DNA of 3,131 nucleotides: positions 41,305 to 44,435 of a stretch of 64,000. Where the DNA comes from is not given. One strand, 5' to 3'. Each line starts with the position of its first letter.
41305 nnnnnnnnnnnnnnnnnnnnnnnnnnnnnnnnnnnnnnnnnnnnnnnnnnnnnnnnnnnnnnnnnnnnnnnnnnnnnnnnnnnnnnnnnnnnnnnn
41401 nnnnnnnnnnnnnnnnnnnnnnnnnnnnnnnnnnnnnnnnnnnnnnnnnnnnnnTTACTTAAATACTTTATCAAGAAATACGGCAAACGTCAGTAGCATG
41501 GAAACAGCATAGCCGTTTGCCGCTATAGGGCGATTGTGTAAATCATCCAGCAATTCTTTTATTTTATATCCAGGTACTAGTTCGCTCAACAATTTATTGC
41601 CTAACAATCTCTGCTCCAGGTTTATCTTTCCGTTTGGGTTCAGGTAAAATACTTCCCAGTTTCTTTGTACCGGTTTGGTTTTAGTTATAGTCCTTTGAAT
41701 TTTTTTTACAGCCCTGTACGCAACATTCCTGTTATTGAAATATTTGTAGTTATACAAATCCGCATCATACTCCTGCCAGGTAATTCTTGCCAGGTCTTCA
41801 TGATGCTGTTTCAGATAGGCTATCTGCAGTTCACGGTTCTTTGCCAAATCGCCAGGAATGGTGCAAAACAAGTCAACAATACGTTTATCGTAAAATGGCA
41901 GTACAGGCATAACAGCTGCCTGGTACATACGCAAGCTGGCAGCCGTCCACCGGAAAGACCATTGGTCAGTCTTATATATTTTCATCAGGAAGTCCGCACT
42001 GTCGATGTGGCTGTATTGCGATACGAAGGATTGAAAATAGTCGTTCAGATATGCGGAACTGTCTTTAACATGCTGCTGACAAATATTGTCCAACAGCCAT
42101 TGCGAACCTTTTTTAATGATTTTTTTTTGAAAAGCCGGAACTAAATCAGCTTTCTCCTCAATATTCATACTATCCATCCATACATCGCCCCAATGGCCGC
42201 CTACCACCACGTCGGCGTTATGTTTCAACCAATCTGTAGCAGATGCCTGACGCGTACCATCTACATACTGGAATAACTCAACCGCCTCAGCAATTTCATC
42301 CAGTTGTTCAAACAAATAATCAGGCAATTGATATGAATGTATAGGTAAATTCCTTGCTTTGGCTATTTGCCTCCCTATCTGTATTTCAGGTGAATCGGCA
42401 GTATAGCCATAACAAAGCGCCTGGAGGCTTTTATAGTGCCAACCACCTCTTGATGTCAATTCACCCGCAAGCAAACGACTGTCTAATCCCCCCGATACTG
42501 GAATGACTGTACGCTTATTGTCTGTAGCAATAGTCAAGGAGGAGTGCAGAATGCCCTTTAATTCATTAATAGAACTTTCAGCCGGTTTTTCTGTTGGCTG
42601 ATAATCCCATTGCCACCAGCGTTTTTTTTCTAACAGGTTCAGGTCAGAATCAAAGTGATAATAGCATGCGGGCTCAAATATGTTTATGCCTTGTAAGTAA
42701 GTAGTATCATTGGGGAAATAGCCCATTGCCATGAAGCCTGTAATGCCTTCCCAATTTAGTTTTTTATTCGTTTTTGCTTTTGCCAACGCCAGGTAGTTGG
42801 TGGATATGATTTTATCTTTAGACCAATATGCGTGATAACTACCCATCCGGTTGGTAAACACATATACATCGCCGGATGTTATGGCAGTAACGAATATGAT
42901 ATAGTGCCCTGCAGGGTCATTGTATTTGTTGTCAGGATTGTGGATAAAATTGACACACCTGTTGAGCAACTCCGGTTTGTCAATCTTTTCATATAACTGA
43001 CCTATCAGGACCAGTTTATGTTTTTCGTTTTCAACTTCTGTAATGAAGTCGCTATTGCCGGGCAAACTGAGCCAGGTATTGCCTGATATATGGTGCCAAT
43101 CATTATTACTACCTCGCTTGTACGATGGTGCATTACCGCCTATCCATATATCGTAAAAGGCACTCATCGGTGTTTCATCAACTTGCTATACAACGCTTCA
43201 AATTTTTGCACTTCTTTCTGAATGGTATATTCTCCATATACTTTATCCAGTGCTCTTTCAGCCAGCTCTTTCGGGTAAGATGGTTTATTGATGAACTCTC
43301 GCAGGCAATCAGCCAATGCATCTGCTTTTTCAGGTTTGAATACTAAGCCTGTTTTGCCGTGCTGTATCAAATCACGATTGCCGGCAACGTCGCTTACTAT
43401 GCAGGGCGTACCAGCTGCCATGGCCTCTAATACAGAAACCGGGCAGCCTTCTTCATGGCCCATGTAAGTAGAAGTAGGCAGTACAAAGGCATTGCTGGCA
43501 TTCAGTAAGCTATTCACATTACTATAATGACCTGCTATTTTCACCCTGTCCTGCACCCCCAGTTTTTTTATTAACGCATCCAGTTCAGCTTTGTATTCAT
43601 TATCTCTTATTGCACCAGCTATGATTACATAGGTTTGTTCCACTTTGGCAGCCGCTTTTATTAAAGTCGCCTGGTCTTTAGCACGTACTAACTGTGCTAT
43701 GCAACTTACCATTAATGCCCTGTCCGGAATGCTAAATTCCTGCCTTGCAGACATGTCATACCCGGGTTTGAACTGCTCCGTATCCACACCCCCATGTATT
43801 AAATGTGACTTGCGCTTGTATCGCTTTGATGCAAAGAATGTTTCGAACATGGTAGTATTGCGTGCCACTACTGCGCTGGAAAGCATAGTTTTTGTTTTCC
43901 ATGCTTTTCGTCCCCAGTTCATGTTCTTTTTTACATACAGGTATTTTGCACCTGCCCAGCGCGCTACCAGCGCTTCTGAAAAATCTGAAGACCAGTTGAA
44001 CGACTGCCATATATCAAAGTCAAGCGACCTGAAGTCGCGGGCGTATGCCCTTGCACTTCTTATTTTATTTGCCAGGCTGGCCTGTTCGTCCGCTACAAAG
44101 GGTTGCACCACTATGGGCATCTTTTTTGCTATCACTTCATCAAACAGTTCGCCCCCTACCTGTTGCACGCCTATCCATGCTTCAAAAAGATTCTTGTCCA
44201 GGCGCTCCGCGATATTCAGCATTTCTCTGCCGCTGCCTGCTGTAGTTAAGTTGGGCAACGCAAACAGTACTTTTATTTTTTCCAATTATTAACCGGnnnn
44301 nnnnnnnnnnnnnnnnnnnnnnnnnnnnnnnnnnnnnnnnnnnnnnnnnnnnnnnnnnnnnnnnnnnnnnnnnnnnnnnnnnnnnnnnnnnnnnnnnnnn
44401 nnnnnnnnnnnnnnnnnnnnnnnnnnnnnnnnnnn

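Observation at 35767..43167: Five contiguous non-glycosyltransferase tailoring enzymes inside the operon predict a heavily decorated polysaccharide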

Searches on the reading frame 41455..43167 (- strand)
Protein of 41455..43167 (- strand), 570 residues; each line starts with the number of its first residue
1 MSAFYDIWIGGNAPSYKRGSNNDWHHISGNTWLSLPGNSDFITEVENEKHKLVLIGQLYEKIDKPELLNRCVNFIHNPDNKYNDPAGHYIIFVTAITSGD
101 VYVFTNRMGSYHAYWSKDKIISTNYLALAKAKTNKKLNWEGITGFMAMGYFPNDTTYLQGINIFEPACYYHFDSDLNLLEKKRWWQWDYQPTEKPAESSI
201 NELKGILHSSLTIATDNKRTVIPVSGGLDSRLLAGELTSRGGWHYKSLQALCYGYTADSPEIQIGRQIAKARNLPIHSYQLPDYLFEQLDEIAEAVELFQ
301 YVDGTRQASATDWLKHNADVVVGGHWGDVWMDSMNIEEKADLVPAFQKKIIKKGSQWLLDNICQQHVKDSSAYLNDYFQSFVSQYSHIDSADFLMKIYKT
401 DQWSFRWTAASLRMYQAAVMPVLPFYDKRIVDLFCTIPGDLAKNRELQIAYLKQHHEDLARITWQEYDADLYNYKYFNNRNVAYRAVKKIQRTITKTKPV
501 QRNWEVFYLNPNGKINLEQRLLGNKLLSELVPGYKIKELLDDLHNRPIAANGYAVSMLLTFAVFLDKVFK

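Call 3: search_protein_families(library=pfam, proteins=[window:41455-43167:-], max_evalue=0.01)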
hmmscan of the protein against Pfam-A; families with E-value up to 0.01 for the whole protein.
window:41455-43167:- (570 aa): 1 family
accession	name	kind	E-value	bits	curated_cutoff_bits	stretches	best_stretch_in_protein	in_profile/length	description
PF00733.27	Asn_synthase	-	0.0015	18.7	21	0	224-348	24-148/354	Asparagine synthase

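Call 4: search_protein_families(library=ncbifam, proteins=[window:41455-43167:-], max_evalue=0.01)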
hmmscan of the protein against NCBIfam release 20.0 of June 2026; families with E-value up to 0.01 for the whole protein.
window:41455-43167:- (570 aa): 5 families
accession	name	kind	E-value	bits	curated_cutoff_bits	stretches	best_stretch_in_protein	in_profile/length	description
TIGR01536.1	asn_synth_AEB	equivalog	9.4e-09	34.8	267.1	1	87-442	122-487/517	asparagine synthase (glutamine-hydrolyzing)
TIGR03104.1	trio_amidotrans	equivalog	1.2e-07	30.4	570.1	1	92-256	126-296/589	N-acetylglutaminylglutamine amidotransferase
TIGR03108.1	eps_aminotran_1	hypoth_equivalog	3.1e-07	29.5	816.9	1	129-293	168-332/628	XrtA/PEP-CTERM system amidotransferase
NF033561.1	macrolact_Ik_Al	subfamily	0.0035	16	300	1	9-234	2-228/561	albusnodin/ikarugamycin family macrolactam cyclase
NF008378.0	PRK11173.1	equivalog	0.0086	15.4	334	0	440-506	68-134/238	two-component system response regulator ArcA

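Call 13: search_solved_structures(query=window:41455-43167:-, max_evalue=10, show_alignments=1)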
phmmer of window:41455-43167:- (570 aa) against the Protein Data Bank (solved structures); distinct sequences matched with E-value up to 10: 0.

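Call 23: find_homologous_proteins(query=window:41455-43167:-)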
Query window:41455-43167:- (570 aa): 474 proteins with E <= 0.001 among 6558 candidates; the best 120 are listed.
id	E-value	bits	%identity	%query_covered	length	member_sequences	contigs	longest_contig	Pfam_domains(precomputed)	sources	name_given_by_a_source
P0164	0.0e+0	1342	100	100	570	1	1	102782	-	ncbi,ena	-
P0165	0.0e+0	1229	92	100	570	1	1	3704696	-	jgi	jgi:hypothetical protein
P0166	0.0e+0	1153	86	100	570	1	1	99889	-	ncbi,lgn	-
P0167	0.0e+0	1152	86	100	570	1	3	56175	-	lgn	-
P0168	0.0e+0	1150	86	100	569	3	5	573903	-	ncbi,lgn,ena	-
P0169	0.0e+0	1147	86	100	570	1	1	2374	-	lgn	-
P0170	0.0e+0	1143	85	100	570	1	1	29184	-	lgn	-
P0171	1.0e-296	1004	74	100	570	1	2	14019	PF00733.28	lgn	-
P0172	5.7e-285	965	70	100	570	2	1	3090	PF00733.28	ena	-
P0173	2.5e-284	963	70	100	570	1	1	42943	PF00733.28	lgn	-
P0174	5.0e-284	962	71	100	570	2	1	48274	PF00733.28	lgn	-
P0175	4.8e-283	958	71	100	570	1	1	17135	PF00733.28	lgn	-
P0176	9.1e-283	957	70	100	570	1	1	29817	-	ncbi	ncbi:MAG TPA: hypothetical protein VIN07_05380 [Flavipsychrobacter sp.]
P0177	8.1e-281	951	70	100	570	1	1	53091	PF00733.28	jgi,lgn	-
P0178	3.6e-280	949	69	100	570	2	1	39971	-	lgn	-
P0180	5.4e-277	938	69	100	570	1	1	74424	PF00733.28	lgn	-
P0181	2.9e-276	936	68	100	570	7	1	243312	PF00733.28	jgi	-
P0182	2.4e-256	870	66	100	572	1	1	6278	PF00733.28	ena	-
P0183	2.5e-252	857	64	100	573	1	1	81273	PF00733.28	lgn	-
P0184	2.6e-252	857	64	100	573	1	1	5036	PF00733.28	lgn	-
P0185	6.6e-252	856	65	100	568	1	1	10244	PF00733.28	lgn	-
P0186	1.2e-250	851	64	100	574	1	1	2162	PF00733.28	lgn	-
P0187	9.3e-250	848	63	100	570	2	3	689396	PF00733.28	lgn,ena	-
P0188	3.0e-248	843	63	100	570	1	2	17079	PF00733.28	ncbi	-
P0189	4.2e-245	833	62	100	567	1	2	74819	PF00733.28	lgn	-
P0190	2.4e-242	824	63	100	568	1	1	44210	PF00733.28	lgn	-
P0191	5.9e-242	823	61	100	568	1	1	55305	PF00733.28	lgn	-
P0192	2.6e-241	821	62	100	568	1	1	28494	PF00733.28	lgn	-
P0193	5.0e-238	810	62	100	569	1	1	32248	PF00733.28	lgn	-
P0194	2.4e-234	798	60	100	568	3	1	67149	PF00733.28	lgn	-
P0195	7.9e-233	793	61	100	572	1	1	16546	PF00733.28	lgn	-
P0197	1.7e-231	788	60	100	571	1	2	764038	PF00733.28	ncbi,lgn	-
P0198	1.9e-227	775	59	100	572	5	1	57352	PF00733.28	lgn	-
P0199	2.2e-227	775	59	100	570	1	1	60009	PF00733.28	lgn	-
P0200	2.6e-227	774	58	100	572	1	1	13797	PF00733.28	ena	-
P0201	1.5e-226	772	58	98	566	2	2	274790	PF00733.28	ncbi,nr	ncbi:MAG: hypothetical protein H6551_09640 [Chitinophagales bacterium]|nr:hypothetical protein [Chit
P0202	3.8e-225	767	58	100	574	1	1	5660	PF00733.28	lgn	-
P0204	3.4e-217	741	58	100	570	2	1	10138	PF00733.28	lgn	-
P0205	1.0e-216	739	56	100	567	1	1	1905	PF00733.28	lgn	-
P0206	2.0e-215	735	56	100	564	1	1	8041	PF00733.28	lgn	-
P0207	4.0e-215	734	56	100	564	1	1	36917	PF00733.28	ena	-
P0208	1.9e-214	732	57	100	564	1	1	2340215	PF00733.28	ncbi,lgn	-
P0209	1.6e-211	722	54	100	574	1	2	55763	PF00733.28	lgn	-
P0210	2.7e-210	718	55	100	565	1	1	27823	PF00733.28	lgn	-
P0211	3.3e-207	708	56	100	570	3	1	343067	PF00733.28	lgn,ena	-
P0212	8.8e-207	707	54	100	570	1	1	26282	PF00733.28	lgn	-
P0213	1.4e-205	703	56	97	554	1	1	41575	PF00733.28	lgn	-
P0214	2.2e-200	685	53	100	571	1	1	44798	PF00733.28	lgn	-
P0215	3.0e-198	678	53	100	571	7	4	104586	PF00733.28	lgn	-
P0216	2.1e-194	666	52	100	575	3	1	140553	PF00733.28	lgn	-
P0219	3.1e-190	652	52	100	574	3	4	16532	PF00733.28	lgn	-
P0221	4.3e-190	651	52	100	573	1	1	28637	PF00733.28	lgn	-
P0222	4.8e-190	651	52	100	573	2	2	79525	PF00733.28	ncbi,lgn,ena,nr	ncbi:MAG: hypothetical protein J0L80_12160 [Chitinophagales bacterium]|nr:hypothetical protein [Chit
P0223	6.1e-190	651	51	100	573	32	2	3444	PF00733.28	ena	-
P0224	1.7e-189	649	51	100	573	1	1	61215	PF00733.28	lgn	-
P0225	2.1e-189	649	50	100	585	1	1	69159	PF00733.28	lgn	-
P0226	4.3e-189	648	53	92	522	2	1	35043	PF00733.28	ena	-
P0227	6.3e-189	648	50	100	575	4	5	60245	PF00733.28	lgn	-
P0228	7.1e-189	647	50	100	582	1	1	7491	PF00733.28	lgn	-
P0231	1.8e-188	646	50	100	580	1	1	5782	PF00733.28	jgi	-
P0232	5.2e-188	645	51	100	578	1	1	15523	PF00733.28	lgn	-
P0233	5.5e-188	644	51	100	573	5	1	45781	PF00733.28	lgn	-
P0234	1.2e-186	640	51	100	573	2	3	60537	PF00733.28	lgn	-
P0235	2.2e-186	639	50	100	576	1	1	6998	PF00733.28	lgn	-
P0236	2.3e-186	639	50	100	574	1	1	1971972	PF00733.28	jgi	-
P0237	2.5e-186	639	53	100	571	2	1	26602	PF00733.28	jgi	jgi:asparagine synthetase B (glutamine-hydrolysing)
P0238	1.4e-185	637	51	100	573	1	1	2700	PF00733.28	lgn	-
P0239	2.3e-185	636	52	98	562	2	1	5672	PF00733.28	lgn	-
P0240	4.2e-184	632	51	100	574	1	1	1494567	PF00733.28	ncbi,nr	ncbi:hypothetical protein CAP35_03700 [Chitinophagaceae bacterium IBVUCB1]|nr:hypothetical protein C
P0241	5.9e-184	631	51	100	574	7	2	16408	PF00733.28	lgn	-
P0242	4.0e-183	628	49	100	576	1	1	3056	PF00733.28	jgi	jgi:hypothetical protein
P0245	8.8e-182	624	49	100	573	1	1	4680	PF00733.28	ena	-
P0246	9.4e-182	624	50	100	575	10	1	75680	PF00733.28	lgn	-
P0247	1.1e-181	624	50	99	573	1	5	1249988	PF00733.28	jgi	jgi:asparagine synthase (glutamine-hydrolysing)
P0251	1.3e-180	620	50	100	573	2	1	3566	PF00733.28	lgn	-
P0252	1.6e-180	620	49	100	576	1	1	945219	PF00733.28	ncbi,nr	ncbi:MAG: hypothetical protein JST82_08845 [Bacteroidetes bacterium]|nr:hypothetical protein [Bacter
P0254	6.9e-180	618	50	100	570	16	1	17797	PF00733.28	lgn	-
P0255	1.5e-179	617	50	97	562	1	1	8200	PF00733.28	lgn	-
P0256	2.2e-179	616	48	100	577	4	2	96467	PF00733.28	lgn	-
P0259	2.9e-178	612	47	100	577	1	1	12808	PF00733.28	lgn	-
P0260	3.0e-178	612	47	100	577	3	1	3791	PF00733.28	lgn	-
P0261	2.2e-177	609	48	100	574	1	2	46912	PF00733.28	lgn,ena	-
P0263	1.0e-176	607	48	100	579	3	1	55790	PF00733.28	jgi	jgi:asparagine synthase (glutamine-hydrolysing)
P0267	1.4e-174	600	49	100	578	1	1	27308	PF00733.28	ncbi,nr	ncbi:MAG: hypothetical protein EOP51_01840 [Sphingobacteriales bacterium]|nr:MAG: hypothetical prote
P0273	1.4e-170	587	48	100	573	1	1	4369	PF00733.28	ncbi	-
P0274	2.8e-170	586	47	100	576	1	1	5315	PF00733.28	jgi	jgi:asparagine synthase (glutamine-hydrolysing)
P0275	2.6e-169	583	47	100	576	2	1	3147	PF00733.28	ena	-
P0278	6.0e-168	578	46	100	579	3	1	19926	PF00733.28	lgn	-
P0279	2.5e-167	576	47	100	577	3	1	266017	PF00733.28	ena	-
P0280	5.3e-167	575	47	100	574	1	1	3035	PF00733.28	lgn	-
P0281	2.2e-166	573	48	100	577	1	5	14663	PF00733.28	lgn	-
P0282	1.9e-163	563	46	100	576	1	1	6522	PF00733.28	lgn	-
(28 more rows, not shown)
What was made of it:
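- On Asparagine synthetase B family (PF00733 / TIGR01536): Most homologs carry PF00733 (call 23).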

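Call 40: find_related_loci(query=A3, collection=genome_contigs, flank=10000)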
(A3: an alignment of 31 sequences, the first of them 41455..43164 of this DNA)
Query A3 (569 aa) in genome_contigs; peptide patterns used: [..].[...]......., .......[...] (x = any residue, [..] = any of these).
599 stretches matched a pattern (row limit reached: there are more); 483 encode a relative of the query (tblastn E <= 1e-3); the best 80 are kept; 79 distinct loci.
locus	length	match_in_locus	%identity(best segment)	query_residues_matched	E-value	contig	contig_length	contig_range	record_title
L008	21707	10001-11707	86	1-569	0e+0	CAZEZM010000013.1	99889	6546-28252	MAG TPA_asm: uncultured Flavipsychrobacter sp. isolate SRP090828_co2_64 genome assembly, contig: NODE_78_length_99889_co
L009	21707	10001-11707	68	1-569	0e+0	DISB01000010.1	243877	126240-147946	MAG TPA_asm: Bacteroidetes bacterium UBA6221 UBA6221_contig_6794, whole genome shotgun sequence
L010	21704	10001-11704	69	1-568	0e+0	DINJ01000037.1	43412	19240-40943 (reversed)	MAG TPA_asm: Bacteroidetes bacterium UBA5543 UBA5543_contig_3160, whole genome shotgun sequence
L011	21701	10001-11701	56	1-567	0e+0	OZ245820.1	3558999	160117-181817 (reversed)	MAG: Flavipsychrobacter sp. isolate 68ed36bf-177b-4177-848e-4f6816b01038 genome assembly, chromosome: 1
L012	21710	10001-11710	51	1-568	0e+0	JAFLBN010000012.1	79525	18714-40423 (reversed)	MAG: Chitinophagales bacterium isolate UWPOB_CHIT7 gnl_X_KOMCDAFO_12, whole genome shotgun sequence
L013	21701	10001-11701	50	1-564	0e+0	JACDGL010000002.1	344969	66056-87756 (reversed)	MAG: Taibaiella sp. isolate MGR_bin411 SD2908_NODE_4_length_344969_cov_2.977491, whole genome shotgun sequence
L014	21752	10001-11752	50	1-567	0e+0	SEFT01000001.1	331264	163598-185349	MAG: Sphingobacteriales bacterium isolate PMG_265 scaffold_19, whole genome shotgun sequence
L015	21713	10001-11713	51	1-568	0e+0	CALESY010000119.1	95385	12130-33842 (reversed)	MAG TPA_asm: uncultured Chitinophagaceae bacterium isolate SRR5576004_bin.58_CONCOCT_v1.1_MAG genome assembly, contig: E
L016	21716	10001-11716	51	1-569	0e+0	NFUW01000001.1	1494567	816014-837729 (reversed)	Chitinophagaceae bacterium IBVUCB1 contig000001, whole genome shotgun sequence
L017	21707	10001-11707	51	1-568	0e+0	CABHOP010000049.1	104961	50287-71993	MAG: uncultured Bacteroides sp. isolate Bacteroidetes_sp_nbed4b82 genome assembly, contig: NODE_610_length_104961_cov_7.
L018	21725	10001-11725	49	1-568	0e+0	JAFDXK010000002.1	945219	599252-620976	MAG: Bacteroidetes bacterium isolate SZAS-23 BACT-AMP-10__2__length-945219, whole genome shotgun sequence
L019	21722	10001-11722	49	1-568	0e+0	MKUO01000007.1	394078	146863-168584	MAG: Bacteroidetes bacterium 43-93 SCNpilot_expt_1000_bf_scaffold_15, whole genome shotgun sequence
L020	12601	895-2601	50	1-568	0e+0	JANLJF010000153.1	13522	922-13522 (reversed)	MAG: Azovibrio restrictus isolate XYLBin2 XylDeg_M3_924_length_13522_cov_7, whole genome shotgun sequence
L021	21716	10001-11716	51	1-568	0e+0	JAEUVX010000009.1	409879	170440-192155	MAG: Flavipsychrobacter sp. isolate new MAG-392 k141_3096828, whole genome shotgun sequence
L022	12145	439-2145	49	1-568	4e-180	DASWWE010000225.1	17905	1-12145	MAG TPA_asm: Flavipsychrobacter sp. isolate SMAG_U3648 k141_684797, whole genome shotgun sequence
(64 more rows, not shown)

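Call 46: search_solved_structures(query=A3, max_evalue=0.01, show_alignments=2)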
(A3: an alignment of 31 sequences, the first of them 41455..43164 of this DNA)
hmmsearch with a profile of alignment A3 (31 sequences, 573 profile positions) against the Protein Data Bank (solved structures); distinct sequences matched with E-value up to 0.01: 2.
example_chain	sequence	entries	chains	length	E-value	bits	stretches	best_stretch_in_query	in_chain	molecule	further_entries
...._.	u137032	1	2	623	4.2e-09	39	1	91-266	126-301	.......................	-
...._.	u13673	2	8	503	0.0019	20.3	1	221-298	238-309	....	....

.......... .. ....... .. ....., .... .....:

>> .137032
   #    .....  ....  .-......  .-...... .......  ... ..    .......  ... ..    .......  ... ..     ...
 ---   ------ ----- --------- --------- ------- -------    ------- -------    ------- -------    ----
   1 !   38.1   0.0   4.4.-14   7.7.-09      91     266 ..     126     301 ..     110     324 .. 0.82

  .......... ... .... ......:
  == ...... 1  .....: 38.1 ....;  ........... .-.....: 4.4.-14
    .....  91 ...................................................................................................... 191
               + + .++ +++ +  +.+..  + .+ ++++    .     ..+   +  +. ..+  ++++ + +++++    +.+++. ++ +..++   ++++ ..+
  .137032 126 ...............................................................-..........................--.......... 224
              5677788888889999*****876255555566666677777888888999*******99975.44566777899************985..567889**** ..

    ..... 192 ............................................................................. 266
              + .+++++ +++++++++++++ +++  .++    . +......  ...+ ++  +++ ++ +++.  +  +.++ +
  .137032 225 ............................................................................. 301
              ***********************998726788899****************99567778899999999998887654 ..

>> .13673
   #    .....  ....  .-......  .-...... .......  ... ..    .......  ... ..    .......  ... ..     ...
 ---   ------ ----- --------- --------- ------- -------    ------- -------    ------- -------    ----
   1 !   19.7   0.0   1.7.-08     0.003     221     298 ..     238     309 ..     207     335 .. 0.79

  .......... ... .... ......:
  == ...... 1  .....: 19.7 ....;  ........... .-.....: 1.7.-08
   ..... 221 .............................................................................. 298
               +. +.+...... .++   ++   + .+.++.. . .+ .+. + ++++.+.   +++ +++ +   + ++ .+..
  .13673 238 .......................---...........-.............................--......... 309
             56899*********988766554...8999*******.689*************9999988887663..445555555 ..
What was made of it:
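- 41455..43167 (-): AsnB-like PP-loop adenylating or amide-forming enzyme (570 aa). It is a backbone gene, not an accessory gene. Family profile A3 hits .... at E 4e-9 and CarA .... (call 46).
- On Asparagine synthetase B family (PF00733 / TIGR01536): The family profile hits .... at E 4e-9 and CarA (call 46).
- Checked: Supported by the PP-loop SGGLDS, by PF00733 hits on most homologs (call 23) and by a family-profile hit to AsnB-superfamily structures (call 46).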

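Call 58: find_encoding_contigs(protein=P0164, flank=1000, max_places=2)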
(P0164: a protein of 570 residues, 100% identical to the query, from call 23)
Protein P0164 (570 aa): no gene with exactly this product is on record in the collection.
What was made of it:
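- Tried and rejected: An exact look-up of P0164 failed (call 58).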

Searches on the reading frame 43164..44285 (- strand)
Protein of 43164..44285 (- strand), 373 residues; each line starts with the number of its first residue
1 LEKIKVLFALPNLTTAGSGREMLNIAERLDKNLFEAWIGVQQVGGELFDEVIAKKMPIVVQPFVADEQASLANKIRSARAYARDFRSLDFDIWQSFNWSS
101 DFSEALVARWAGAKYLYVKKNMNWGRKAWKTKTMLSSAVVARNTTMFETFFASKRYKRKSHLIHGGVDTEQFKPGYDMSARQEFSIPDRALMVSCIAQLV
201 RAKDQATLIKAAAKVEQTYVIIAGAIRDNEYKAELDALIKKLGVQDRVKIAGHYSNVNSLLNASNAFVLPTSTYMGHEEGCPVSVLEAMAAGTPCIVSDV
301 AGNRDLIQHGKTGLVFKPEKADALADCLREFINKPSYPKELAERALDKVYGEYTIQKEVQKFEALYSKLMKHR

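Call 6: search_protein_families(library=pfam, proteins=[window:43164-44285:-], max_evalue=0.01)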
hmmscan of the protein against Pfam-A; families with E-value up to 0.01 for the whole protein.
window:43164-44285:- (373 aa): 5 families
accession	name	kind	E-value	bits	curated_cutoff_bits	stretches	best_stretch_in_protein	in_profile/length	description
PF00534.26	Glycos_transf_1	-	3.8e-35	121.4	26.4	1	181-345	6-169/172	Glycosyl transferases group 1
PF13692.12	Glyco_trans_1_4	-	6.4e-28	98.2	27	1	193-333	4-141/142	Glycosyl transferases group 1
PF13524.12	Glyco_trans_1_2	-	2.9e-09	37.5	25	1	208-363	5-143/144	Glycosyl transferase-like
PF13439.12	Glyco_transf_4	-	0.00011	22.7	28.5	1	17-171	3-170/170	Glycosyltransferase Family 4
PF20706.3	GT4-conflict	-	0.0011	18.5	26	1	164-310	169-323/385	Family 4 Glycosyltransferase in conflict systems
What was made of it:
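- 43164..44285 (-): GT4 glycosyltransferase, the upstream boundary of the insertion site (backbone). Glycos_transf_1 121 bits (call 6).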
